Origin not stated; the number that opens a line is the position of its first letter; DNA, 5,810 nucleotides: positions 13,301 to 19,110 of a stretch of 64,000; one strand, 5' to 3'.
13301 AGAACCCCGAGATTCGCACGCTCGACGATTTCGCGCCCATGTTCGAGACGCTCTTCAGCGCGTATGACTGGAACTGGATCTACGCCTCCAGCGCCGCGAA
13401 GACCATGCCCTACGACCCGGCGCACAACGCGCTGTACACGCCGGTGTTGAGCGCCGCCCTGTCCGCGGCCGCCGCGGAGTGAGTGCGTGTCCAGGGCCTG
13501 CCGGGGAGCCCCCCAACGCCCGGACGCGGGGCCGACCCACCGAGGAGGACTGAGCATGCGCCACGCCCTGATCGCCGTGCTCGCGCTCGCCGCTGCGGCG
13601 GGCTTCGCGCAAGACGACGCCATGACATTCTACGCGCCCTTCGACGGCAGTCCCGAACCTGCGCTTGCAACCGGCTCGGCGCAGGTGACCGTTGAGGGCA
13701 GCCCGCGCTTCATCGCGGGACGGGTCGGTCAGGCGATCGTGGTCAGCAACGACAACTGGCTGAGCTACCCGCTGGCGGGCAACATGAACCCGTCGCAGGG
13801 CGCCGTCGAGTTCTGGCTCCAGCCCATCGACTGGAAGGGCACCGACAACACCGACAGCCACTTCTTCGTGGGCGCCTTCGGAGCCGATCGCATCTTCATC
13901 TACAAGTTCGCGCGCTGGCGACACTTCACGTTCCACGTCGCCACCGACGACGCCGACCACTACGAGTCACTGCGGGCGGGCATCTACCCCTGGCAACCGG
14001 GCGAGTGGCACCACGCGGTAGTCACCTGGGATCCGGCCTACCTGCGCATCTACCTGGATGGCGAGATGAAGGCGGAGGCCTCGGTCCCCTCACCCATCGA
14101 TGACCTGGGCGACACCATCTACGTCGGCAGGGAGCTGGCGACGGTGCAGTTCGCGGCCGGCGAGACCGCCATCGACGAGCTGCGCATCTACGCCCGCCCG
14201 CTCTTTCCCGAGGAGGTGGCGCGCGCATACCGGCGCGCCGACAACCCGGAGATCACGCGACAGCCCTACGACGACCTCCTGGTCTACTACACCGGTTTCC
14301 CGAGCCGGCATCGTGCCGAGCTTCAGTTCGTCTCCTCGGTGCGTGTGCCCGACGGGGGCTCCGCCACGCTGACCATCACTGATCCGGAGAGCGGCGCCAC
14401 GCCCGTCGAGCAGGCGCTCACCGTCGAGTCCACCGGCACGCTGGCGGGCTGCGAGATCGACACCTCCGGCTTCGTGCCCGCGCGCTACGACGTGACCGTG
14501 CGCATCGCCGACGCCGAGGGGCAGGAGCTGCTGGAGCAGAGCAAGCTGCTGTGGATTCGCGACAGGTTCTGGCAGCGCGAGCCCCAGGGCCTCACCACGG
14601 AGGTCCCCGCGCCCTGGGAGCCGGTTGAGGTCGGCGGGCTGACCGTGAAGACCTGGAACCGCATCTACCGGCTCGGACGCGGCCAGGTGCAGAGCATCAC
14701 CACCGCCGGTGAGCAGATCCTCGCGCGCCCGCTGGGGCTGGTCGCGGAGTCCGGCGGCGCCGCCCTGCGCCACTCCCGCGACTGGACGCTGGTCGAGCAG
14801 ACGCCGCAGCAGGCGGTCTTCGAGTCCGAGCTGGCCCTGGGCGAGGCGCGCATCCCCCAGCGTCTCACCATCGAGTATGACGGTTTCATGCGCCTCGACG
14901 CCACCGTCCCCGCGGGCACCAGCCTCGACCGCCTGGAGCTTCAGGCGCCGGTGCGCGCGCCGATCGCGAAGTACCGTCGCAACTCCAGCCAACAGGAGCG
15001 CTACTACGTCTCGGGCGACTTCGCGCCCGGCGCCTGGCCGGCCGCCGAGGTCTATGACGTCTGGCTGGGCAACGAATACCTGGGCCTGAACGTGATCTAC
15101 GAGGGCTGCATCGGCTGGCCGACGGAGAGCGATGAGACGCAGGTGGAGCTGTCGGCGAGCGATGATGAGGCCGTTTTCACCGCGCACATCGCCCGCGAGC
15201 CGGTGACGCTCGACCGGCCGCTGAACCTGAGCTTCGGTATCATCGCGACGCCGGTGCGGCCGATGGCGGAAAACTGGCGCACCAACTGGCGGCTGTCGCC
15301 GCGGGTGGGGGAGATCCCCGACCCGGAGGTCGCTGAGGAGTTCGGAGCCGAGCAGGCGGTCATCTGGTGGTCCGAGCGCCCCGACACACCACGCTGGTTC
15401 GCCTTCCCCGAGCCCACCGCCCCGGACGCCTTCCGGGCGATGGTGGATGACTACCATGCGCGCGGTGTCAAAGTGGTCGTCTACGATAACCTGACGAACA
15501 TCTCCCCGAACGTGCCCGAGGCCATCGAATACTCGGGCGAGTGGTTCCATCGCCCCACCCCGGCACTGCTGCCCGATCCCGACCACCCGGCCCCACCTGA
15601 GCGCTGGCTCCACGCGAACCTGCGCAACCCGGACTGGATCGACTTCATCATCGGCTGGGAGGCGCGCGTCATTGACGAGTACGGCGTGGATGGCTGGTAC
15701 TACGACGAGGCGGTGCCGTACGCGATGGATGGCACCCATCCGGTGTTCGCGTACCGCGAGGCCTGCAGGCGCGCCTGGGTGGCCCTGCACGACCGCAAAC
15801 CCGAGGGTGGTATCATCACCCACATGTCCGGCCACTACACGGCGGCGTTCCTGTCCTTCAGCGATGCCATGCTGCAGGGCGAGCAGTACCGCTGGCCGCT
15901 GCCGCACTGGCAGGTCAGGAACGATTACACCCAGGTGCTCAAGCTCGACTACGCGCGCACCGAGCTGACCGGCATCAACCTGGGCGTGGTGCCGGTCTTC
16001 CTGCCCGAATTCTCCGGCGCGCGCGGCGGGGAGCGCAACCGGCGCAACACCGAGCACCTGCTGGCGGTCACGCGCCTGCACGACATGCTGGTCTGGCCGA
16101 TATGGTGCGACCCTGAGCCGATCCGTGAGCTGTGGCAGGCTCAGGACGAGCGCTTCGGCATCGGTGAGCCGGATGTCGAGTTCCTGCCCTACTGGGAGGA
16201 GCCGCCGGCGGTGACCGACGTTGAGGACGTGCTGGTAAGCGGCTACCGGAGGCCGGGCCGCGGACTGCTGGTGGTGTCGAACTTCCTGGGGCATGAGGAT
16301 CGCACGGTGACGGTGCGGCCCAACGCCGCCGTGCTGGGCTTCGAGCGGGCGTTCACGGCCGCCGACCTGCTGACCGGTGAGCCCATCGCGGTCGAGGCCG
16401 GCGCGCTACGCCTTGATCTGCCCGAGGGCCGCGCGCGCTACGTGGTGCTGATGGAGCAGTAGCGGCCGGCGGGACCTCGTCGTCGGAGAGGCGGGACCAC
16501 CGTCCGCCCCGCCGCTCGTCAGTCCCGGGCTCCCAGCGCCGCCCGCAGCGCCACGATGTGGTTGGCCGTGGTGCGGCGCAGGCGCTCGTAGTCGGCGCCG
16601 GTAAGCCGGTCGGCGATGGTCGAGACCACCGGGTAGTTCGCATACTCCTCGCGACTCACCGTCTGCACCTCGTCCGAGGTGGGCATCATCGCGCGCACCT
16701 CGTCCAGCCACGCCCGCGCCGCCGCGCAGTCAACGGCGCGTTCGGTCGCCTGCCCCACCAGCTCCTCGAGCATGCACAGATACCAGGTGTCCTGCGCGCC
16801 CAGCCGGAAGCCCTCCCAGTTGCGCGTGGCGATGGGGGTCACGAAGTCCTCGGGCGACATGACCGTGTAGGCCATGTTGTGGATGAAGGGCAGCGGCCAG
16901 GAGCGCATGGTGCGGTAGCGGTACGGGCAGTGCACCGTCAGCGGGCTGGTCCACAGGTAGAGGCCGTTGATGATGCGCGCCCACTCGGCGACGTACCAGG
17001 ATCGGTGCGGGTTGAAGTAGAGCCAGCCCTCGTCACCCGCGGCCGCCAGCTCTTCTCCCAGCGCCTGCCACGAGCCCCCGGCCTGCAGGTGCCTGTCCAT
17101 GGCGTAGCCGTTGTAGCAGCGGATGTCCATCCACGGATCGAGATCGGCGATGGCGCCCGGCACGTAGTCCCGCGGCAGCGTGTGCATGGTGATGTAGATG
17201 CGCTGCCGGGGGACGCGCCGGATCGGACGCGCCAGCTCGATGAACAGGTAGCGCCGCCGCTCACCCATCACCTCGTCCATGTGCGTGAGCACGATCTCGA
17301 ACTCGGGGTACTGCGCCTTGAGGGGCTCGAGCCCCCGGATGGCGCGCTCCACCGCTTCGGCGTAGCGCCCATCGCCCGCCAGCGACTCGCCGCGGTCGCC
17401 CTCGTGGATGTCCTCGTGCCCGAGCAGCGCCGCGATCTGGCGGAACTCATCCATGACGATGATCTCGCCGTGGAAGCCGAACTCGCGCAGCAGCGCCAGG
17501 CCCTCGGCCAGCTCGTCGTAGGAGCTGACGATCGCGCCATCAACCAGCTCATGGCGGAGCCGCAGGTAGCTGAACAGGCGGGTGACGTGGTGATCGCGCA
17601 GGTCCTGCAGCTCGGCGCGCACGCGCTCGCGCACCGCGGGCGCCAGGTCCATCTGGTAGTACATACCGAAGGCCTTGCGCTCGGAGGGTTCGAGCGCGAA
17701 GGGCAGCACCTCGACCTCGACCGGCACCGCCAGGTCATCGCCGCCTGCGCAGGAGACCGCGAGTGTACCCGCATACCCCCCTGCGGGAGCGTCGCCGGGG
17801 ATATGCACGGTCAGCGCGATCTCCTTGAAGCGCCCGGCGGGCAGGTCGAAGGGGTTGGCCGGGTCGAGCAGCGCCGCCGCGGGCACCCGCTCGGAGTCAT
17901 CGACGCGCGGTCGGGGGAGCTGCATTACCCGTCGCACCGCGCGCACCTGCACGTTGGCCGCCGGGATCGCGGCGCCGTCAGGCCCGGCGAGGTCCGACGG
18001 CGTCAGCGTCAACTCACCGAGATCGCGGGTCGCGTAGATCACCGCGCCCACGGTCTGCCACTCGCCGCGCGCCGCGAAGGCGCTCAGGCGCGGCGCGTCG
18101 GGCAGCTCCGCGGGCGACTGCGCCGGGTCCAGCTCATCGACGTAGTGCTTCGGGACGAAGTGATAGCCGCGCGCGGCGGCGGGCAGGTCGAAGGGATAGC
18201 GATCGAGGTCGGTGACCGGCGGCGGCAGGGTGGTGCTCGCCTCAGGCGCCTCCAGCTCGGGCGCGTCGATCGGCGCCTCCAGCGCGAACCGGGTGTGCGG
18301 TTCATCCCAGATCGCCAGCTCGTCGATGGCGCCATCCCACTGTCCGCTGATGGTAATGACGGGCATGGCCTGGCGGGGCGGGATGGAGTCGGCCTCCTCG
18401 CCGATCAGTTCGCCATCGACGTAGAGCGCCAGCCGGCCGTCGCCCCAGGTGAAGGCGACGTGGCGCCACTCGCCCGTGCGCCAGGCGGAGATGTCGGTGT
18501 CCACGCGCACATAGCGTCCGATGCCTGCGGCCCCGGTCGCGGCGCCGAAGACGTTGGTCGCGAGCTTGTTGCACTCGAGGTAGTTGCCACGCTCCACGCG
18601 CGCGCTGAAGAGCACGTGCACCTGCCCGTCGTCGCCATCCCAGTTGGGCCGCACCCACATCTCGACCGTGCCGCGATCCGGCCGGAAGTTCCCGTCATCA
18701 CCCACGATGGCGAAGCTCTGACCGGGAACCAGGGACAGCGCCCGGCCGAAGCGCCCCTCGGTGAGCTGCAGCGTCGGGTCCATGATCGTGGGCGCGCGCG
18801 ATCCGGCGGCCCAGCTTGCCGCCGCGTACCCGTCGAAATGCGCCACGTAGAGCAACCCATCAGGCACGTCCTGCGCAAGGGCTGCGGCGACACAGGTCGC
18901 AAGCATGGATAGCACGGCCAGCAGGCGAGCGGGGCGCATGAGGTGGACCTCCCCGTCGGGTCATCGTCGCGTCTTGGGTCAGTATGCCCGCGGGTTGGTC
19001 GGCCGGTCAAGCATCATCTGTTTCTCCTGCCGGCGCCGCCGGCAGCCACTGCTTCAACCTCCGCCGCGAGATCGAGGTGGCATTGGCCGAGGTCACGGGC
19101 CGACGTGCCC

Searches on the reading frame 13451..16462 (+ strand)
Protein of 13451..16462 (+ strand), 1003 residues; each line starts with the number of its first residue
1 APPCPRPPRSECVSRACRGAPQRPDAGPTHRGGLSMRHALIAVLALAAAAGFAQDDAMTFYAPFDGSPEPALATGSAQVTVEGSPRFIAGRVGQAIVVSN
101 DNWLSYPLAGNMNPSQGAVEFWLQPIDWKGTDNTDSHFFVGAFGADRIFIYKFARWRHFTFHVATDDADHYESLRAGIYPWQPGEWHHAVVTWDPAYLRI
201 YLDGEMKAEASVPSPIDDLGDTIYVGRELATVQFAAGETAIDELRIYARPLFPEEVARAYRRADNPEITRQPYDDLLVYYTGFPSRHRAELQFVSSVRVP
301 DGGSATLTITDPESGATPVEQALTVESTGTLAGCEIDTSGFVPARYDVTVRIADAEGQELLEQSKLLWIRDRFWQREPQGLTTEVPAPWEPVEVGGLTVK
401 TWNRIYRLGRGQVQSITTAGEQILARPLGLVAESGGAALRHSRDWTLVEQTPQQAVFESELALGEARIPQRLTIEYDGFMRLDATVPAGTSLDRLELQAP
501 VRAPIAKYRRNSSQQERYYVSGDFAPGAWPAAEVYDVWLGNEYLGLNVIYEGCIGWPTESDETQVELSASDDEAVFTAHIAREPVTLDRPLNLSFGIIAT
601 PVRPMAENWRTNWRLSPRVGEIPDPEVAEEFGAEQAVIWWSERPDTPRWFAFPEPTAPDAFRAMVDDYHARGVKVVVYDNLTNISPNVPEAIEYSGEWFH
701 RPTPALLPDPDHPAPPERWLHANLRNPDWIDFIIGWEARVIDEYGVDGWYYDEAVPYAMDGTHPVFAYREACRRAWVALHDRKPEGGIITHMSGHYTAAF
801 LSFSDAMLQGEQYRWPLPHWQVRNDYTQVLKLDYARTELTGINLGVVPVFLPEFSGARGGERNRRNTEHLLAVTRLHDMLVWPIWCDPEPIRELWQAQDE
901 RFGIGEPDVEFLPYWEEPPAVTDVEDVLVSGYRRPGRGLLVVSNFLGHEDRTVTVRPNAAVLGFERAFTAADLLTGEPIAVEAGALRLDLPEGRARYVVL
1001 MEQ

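Call 52: search_protein_families(library=pfam, proteins=[window:13451-16462:+], max_evalue=0.0001)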
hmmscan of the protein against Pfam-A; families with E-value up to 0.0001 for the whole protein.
window:13451-16462:+ (1003 aa): 2 families
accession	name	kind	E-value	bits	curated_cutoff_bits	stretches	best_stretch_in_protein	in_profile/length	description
PF13385.13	Laminin_G_3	-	3.5e-18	66.6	27.6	1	101-257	4-151/151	Concanavalin A-like lectin/glucanases superfamily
PF19543.5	GH123_N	-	4.3e-15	55.1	22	1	352-691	310-670/969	Glycoside hydrolase 123, N-terminal domain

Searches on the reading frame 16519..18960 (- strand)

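Call 52: search_protein_families(library=pfam, proteins=[window:16519-18960:-], max_evalue=0.0001)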
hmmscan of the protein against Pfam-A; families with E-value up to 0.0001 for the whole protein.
window:16519-18960:- (813 aa): 2 families
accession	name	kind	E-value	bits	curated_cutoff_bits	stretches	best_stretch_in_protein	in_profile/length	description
PF13385.13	Laminin_G_3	-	2.4e-15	57.4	27.6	1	88-221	11-144/151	Concanavalin A-like lectin/glucanases superfamily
PF22680.2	Glyco_hydro_123_N_2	-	7.6e-09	36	27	1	292-403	23-141/142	Glycoside hydrolase 123 N-terminal domain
